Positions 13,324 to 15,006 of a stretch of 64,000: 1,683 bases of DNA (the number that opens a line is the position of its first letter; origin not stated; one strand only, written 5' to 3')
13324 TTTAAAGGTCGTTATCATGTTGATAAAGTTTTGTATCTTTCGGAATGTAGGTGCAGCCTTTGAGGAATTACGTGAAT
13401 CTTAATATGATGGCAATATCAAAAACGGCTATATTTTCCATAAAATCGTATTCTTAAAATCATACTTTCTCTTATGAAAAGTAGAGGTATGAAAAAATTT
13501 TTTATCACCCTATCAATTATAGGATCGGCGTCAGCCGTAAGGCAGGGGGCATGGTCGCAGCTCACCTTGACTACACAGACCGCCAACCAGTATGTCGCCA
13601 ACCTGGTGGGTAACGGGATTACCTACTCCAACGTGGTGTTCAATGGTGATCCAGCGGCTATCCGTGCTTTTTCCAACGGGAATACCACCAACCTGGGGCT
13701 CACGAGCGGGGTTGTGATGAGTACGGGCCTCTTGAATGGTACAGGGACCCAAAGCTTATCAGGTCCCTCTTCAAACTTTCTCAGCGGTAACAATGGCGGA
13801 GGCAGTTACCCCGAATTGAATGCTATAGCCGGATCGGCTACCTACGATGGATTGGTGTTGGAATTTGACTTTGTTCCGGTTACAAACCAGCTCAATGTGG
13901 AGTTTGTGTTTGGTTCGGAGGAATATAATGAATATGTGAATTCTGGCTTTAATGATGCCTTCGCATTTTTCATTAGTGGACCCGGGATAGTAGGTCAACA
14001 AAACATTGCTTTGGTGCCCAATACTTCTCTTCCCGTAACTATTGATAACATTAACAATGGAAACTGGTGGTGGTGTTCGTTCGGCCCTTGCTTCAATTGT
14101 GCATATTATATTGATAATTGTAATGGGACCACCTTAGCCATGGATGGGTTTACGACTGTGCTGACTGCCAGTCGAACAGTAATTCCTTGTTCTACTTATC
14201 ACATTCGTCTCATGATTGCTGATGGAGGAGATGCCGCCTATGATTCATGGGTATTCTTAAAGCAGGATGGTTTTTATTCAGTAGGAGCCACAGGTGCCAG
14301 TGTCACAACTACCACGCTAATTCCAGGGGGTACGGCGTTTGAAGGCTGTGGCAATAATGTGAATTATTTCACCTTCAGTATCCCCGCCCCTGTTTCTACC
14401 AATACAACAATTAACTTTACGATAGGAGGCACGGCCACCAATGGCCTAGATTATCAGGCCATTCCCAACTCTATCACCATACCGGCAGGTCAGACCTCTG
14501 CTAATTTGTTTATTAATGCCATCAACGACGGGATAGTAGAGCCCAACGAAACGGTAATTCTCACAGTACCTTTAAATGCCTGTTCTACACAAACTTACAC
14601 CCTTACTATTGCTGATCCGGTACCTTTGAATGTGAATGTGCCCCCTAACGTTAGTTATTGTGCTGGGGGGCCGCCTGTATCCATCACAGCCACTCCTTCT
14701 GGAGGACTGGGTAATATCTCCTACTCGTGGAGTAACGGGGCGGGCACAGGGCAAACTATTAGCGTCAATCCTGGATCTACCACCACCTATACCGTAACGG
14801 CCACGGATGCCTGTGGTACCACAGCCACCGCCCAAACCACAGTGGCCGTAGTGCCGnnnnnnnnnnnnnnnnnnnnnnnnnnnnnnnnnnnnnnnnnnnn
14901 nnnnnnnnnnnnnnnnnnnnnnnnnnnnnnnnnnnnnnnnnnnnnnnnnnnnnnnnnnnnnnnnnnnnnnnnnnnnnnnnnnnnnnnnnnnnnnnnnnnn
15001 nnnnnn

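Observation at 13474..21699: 2741-aa adhesin built from ~24 tandem 84-aa modules with a T9SS type-B C-terminal domain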

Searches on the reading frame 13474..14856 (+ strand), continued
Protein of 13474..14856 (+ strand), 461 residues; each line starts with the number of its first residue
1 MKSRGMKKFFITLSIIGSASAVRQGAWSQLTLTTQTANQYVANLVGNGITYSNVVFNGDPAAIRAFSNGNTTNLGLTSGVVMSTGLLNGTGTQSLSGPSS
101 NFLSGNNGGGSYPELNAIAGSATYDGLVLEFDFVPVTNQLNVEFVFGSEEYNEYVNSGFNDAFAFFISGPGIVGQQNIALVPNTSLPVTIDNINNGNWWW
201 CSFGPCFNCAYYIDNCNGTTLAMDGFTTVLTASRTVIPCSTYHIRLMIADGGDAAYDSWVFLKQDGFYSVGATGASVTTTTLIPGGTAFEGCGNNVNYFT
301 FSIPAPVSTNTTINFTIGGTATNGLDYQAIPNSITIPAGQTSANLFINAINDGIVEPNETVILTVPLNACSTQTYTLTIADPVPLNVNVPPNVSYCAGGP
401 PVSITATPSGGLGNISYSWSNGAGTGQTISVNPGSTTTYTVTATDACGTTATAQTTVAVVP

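Call 50: fold_search(model_id=the predicted structure, library=pdb)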
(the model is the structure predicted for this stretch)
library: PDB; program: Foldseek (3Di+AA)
matches with E <= 10: 1707; with E <= 0.001: 143
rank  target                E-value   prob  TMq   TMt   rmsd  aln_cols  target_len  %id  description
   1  4m00_A                3.6e-08  1.00  0.17  0.16  17.6       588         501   13  Crystal structure of the ligand binding region of staphylococcal adhesion SraP (released 2014-06-18)
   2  4m4p_A                3.6e-06  0.98  0.18  0.16  29.4       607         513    9  Crystal structure of EPHA4 ectodomain (released 2013-10-30)
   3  7s7k_A                3.8e-06  0.99  0.19  0.17  30.4       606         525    9  Crystal structure of the EphB2 extracellular domain (released 2021-10-27)
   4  7sqc_O0               9.5e-06  1.00  0.23  0.12  14.2       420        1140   10  Ciliary C1 central pair apparatus isolated from Chlamydomonas reinhardtii (released 2022-04-13)
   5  4zpl_A                1.8e-05  1.00  0.17  0.22  12.7       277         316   12  Crystal Structure of Protocadherin Beta 1 EC1-3 (released 2015-10-28)
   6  3alp_B                2.1e-05  1.00  0.19  0.25  12.7       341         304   10  Cell adhesion protein (released 2011-02-16)
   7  8jp0                  2.4e-05  1.00  0.22  0.15  10.0       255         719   13  structure of human sodium-calciumexchanger NCX1 (released 2024-01-03)
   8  7stz_D                3.1e-05  1.00  0.21  0.22  13.7       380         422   12  Crystal Structure of Human E-cadherin EC1-5 bound by mouse monoclonal antibody Fab mAb-1_19A11 (released 2022-01-26)
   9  6ncw_A                3.1e-05  0.99  0.16  0.14  18.3       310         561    5  Crystal structure of a GH2 beta-galacturonidase from Eisenbergiella tayi bound to glycerol (released 2019-02-20)
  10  4xb8_B                3.3e-05  1.00  0.19  0.22  22.7       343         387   12  Crystal structure of Dscam1 isoform 9.44, N-terminal four Ig domains (with zinc) (released 2015-12-16)
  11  4fmf_A                3.5e-05  0.99  0.18  0.24  13.2       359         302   11  Crystal structure of human nectin-1 full ectodomain (D1-D3) (released 2012-08-22)
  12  3fl7                  3.8e-05  0.89  0.14  0.13  32.2       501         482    8  Crystal structure of the human ephrin A2 ectodomain (released 2009-01-27)
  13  9ijj_C                4.0e-05  1.00  0.25  0.14  33.9       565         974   10  In situ structure of the central apparatus in mouse sperm axoneme. (released 2025-06-04)
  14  3u82_B                4.0e-05  0.99  0.17  0.23  13.7       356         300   11  Binding of herpes simplex virus glycoprotein D to nectin-1 exploits host cell adhesion (released 2012-03-21)
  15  3rb7_E                4.5e-05  1.00  0.21  0.35   9.3       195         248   14  Crystal structure of CBD12 from CALX1.2 (released 2011-11-02)
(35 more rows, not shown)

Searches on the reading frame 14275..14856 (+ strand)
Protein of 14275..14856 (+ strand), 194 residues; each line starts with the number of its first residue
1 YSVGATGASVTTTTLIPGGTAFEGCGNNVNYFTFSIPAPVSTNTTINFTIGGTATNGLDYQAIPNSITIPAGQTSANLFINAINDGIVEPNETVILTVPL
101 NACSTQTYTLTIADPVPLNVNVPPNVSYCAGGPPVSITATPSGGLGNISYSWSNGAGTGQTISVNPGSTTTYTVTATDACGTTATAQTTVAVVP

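Call 14: search_protein_families(library=pfam, proteins=[window:14275-14856:+], max_evalue=0.01)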
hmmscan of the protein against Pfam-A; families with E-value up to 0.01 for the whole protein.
window:14275-14856:+ (194 aa): 3 families
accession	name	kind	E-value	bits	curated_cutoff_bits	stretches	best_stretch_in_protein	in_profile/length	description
PF03160.20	Calx-beta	-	3.4e-06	27.5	27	1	43-106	38-102/119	Calx-beta domain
PF13573.12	SprB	-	1e-05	25.5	28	1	129-157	9-37/37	SprB repeat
PF16397.10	DUF5006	-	0.0037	16.9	34.1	1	33-97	166-231/263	Domain of unknown function (DUF5006)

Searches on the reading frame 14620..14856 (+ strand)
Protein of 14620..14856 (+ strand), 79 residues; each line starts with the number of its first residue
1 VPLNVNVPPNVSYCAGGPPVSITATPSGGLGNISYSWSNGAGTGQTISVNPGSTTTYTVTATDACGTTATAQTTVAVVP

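Call 14: search_protein_families(library=pfam, proteins=[window:14620-14856:+], max_evalue=0.01)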
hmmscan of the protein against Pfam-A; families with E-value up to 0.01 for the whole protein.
window:14620-14856:+ (79 aa): 2 families
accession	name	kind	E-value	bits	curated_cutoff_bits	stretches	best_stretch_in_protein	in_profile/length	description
PF13573.12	SprB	-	1.4e-06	28.2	28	1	14-42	9-37/37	SprB repeat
PF00801.26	PKD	-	0.0094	16.4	23.5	0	6-66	3-70/80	PKD domain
